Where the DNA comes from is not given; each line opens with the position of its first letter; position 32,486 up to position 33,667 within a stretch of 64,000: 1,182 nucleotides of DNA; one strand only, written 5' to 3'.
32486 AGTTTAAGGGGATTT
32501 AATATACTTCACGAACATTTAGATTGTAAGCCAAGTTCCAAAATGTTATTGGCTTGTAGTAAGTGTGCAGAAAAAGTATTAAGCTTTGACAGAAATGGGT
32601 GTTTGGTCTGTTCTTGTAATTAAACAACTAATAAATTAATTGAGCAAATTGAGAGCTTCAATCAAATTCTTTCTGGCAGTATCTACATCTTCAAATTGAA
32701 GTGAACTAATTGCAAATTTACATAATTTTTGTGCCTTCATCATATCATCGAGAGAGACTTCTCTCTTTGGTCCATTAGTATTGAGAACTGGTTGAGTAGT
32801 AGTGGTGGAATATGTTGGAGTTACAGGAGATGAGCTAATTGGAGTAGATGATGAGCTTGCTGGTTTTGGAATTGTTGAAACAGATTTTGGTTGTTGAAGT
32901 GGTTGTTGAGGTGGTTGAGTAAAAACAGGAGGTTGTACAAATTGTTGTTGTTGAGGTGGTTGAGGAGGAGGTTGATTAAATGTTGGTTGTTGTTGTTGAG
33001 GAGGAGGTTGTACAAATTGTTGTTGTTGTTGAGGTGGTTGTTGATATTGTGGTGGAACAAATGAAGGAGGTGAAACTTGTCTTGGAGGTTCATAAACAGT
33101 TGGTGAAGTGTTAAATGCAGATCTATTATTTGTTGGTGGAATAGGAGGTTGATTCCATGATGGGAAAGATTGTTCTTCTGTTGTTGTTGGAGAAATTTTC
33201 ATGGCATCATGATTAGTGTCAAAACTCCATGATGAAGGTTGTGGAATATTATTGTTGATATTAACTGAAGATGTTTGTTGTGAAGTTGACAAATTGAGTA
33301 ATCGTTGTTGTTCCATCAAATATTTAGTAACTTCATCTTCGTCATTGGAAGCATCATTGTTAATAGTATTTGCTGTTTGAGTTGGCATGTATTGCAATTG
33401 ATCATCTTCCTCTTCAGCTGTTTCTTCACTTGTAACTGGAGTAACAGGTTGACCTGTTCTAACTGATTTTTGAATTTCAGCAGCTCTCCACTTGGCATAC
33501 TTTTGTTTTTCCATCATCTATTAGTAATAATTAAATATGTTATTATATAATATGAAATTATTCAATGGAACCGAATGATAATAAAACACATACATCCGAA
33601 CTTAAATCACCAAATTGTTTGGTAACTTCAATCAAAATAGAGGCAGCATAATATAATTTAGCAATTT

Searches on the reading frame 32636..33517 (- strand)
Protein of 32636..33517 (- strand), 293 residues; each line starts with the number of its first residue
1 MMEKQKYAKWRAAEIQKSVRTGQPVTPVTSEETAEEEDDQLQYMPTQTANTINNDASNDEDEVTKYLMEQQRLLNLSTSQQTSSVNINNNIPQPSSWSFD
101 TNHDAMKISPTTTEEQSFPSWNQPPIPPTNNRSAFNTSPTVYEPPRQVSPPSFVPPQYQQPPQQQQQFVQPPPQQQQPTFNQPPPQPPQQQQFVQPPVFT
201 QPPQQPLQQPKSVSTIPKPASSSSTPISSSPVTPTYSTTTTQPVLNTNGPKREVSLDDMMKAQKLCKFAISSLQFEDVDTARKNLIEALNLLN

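Call 68: search_protein_families(library=pfam, proteins=[window:32636-33517:-], max_evalue=0.0001)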
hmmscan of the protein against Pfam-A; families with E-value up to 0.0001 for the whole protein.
window:32636-33517:- (293 aa): 1 family
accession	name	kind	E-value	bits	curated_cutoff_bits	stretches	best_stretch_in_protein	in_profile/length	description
PF18097.6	Vta1_C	-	1.2e-17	63.7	26.3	1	257-293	2-38/38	Vta1 C-terminal domain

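Call 69: find_homologous_proteins(query=window:32636-33517:-, max_evalue=1e-10)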
Query window:32636-33517:- (293 aa): 3 proteins with E <= 1e-10 among 8000 candidates.
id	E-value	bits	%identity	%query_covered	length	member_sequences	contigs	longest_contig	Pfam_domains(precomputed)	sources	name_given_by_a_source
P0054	2.6e-36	144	37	100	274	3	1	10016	PF18097.7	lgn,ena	-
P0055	1.4e-29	122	38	100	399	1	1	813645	PF18097.7,PF04652.22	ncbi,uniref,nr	ncbi:hypothetical protein C9374_011258 [Naegleria lovaniensis]|uniref:Uncharacterized protein n=1 Ta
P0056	5.1e-20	90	47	20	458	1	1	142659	PF18097.7,PF04652.22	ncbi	ncbi:hypothetical protein ABK040_001013 [Willaertia magna]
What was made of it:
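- Tried and rejected: A search with the window's Vta1 ORF had wrongly suggested a species absent from the collections (call 69).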
